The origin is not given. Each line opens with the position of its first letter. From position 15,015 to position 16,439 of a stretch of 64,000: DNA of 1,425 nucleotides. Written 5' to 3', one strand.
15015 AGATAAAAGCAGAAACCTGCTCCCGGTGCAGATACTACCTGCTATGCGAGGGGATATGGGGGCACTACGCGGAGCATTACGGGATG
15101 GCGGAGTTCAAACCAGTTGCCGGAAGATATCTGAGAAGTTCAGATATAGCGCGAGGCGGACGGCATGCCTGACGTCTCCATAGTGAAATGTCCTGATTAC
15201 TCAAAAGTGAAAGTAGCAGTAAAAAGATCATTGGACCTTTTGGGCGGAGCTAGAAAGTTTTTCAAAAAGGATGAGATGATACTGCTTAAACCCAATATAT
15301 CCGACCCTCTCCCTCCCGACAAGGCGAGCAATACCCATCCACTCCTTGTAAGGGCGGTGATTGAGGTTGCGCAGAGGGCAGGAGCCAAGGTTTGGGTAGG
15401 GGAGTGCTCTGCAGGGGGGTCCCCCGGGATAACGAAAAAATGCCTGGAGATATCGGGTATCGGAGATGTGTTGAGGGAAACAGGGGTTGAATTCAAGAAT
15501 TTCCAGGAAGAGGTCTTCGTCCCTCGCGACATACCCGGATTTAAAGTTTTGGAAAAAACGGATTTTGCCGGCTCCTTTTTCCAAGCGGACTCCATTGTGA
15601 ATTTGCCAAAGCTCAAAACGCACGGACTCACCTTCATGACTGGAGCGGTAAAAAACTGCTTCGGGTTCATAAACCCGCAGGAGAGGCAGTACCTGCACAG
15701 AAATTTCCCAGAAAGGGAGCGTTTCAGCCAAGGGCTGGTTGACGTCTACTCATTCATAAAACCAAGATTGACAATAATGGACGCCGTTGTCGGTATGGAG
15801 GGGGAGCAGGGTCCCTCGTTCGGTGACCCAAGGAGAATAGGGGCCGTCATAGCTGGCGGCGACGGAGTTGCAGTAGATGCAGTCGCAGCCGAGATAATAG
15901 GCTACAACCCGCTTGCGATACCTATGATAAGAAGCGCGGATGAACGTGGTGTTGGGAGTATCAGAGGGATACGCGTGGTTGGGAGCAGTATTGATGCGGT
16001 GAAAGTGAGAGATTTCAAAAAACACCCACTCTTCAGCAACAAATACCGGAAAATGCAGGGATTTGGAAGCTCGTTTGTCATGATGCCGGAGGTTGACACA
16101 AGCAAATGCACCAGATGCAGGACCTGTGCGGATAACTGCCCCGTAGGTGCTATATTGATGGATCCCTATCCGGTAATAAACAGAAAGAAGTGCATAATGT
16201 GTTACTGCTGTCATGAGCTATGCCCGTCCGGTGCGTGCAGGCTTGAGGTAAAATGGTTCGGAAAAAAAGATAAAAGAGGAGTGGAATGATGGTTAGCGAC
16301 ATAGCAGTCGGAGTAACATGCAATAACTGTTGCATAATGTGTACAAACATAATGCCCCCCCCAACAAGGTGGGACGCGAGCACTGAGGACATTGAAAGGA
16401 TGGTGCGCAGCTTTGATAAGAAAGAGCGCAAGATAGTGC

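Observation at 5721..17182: His-Xaa-Ser (Hxs) radical-SAM maturation system, expanded with six extra Fe-S enzymes, inside an archaeal type IV pilin/adhesin operon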

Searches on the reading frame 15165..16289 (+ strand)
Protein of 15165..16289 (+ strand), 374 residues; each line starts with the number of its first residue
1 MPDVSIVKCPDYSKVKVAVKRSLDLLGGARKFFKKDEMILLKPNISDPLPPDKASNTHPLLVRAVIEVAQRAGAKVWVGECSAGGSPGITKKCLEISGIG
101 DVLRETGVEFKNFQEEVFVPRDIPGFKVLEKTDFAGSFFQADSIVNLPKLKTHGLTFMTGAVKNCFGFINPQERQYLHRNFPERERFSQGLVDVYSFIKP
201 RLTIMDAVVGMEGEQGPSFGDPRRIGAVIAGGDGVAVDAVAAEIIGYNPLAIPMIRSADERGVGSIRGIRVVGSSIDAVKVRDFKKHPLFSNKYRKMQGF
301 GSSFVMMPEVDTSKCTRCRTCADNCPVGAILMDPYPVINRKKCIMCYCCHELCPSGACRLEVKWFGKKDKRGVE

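Call 4: search_protein_families(library=ncbifam, proteins=[window:15165-16289:+], max_evalue=0.01)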
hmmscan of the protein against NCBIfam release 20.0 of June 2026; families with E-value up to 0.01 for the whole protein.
window:15165-16289:+ (374 aa): 44 families (the best 25 are shown)
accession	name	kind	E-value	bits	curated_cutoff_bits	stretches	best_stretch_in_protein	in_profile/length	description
NF052623.1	Npun_F2552_fam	equivalog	2.7e-37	128.8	500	1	4-285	3-280/314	Npun_F2552 family protein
NF038196.1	ferrodoxin_EFR1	subfamily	1.2e-09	38.6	75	1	310-362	182-233/242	EFR1 family ferrodoxin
NF058577.1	FdxA_fam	equivalog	8.5e-08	32.3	65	1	312-357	6-52/52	4Fe-4S ferredoxin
NF045874.1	Vhu_polyferre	exception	1.3e-06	27.4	600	1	308-367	123-183/381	F420-non-reducing hydrogenase associated-polyferredoxin VhuB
NF007203.0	PRK09624.1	equivalog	1.5e-06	28.4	171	1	300-359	38-99/105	pyuvate ferredoxin oxidoreductase subunit delta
TIGR03294.1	FrhG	equivalog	2.1e-06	27.6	245.5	1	305-355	166-217/228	coenzyme F420 hydrogenase subunit gamma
TIGR02700.1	flavo_MJ0208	hypoth_equivalog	2.1e-06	27.2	251.35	1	309-358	144-194/234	dihydromethanopterin reductase (acceptor)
TIGR01971.1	NuoI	subfamily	2.5e-06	27.1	113.05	1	306-332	74-100/121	NADH-quinone oxidoreductase, chain I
NF005504.0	PRK07118.1-3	equivalog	4.7e-06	26.2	437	1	312-371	218-277/293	Fe-S cluster domain-containing protein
NF004541.0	PRK05888.2-2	equivalog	6.6e-06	26.1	217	1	311-358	59-111/168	NADH-quinone oxidoreductase subunit NuoI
TIGR02179.1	PorD_KorD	subfamily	1.4e-05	25.1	60.05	1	304-332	16-44/78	2-oxoacid:acceptor oxidoreductase, delta subunit, pyruvate/2-ketoisovalerate family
NF007202.0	PRK09623.1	equivalog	2e-05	24.8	166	0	335-359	45-69/105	3-methyl-2-oxobutanoate dehydrogenase subunit delta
NF042909.1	FMH_DH_FwdF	exception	2e-05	23.9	375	0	310-359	135-196/336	tungsten-dependent formylmethanofuran dehydrogenase subunit FwdF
NF004914.0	PRK06273.1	equivalog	2.7e-05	24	163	1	308-354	46-106/167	ferredoxin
NF040770.1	hetero_SS_HdrA2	exception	2.8e-05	22.4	1100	1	306-361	570-626/777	CoB-CoM heterodisulfide reductase HdrA2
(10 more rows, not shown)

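Call 5: search_protein_families(library=pfam, proteins=[window:15165-16289:+], max_evalue=0.01)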
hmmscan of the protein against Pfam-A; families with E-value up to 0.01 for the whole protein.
window:15165-16289:+ (374 aa): 11 families
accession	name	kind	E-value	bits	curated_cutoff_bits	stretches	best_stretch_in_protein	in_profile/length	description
PF04015.17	DUF362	-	1e-53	182.8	24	1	39-242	1-199/200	Domain of unknown function (DUF362)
PF00037.32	Fer4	-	2.3e-10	40.3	21.1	1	308-330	1-23/24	4Fe-4S binding domain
PF12837.12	Fer4_6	-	1.1e-08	35.1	25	1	307-330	1-24/24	4Fe-4S binding domain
PF12797.12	Fer4_2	-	2.1e-07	30.9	24.5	1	307-327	2-22/22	4Fe-4S binding domain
PF12838.12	Fer4_7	-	1.3e-06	29.2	27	1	314-357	1-52/52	4Fe-4S dicluster domain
PF13237.11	Fer4_10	-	4.8e-06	26.9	25.5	1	308-354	2-53/53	4Fe-4S dicluster domain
PF13183.11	Fer4_8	-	0.00021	22.2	27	1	313-328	3-67/68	4Fe-4S dicluster domain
PF12798.12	Fer4_3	-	0.00073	20.6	27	0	315-329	1-15/15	4Fe-4S binding domain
PF13484.11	Fer4_16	-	0.00074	20.7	30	1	314-344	1-30/66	4Fe-4S double cluster binding domain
PF13187.11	Fer4_9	-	0.00098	19.5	27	1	314-357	1-51/52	4Fe-4S dicluster domain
PF14697.11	Fer4_21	-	0.0052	17.3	35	0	309-332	35-59/59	4Fe-4S dicluster domain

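Call 45: search_solved_structures(query=window:15165-16289:+, max_evalue=0.01)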
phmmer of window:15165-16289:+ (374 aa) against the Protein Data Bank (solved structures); distinct sequences matched with E-value up to 0.01: 35.
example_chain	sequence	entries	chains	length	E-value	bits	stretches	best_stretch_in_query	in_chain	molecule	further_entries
9sfi_O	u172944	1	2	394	2.8e-07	33.1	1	308-363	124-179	Ferredoxin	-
5c4i_B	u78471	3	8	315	1e-06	31.2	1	300-358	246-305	Oxalate oxidoreductase subunit delta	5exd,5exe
9sw6_G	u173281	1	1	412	7.5e-06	28.3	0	308-363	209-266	Polyferredoxin protein MvhB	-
7t2r_B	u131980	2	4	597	1.6e-05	27.3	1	309-358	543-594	NiFe hydrogenase subunit B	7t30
7np8_A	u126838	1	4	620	3.5e-05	26.1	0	299-360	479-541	Coenzyme F420-dependent sulfite reductase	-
8a6t_B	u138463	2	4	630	5.7e-05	25.4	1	307-358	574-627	Electron bifurcating hydrogenase subunit HydB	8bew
9g03_E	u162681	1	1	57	5.7e-05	25.4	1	312-357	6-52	Ferredoxin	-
9r9v_A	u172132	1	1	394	0.0004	22.7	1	308-370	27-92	Periplasmic [Fe] hydrogenase large subunit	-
8bj7_A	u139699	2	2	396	0.0004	22.7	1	308-370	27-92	Periplasmic [Fe] hydrogenase large subunit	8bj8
6sg2_AAA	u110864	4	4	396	0.0004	22.7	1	308-370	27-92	Periplasmic [Fe] hydrogenase large subunit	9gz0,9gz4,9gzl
9hpx_A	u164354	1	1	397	0.0004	22.6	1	308-370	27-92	Periplasmic [Fe] hydrogenase large subunit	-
8rxj_A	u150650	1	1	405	0.00041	22.6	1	308-370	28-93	Periplasmic [Fe] hydrogenase large subunit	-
8rtg_A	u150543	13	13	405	0.00042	22.6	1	308-370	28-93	Periplasmic [Fe] hydrogenase large subunit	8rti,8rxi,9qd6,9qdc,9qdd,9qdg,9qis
7awt_I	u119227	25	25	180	0.00043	22.6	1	305-361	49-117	NADH-quinone oxidoreductase subunit I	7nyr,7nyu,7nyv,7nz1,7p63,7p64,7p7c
1hfe_L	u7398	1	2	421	0.00044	22.5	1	308-370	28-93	PROTEIN (FE-ONLY HYDROGENASE (E.C.1.18.99.1) (LARGER SUBUNIT))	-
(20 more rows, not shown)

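Call 49: search_protein_families(library=padloc, proteins=[window:15165-16289:+], max_evalue=0.001)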
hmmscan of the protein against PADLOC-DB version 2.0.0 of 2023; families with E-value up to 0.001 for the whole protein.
window:15165-16289:+ (374 aa): 1 family
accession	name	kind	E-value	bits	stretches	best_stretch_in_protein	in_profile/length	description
PDLC02510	BrxP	-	3.7e-05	20.1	1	313-358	462-507/779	BrxP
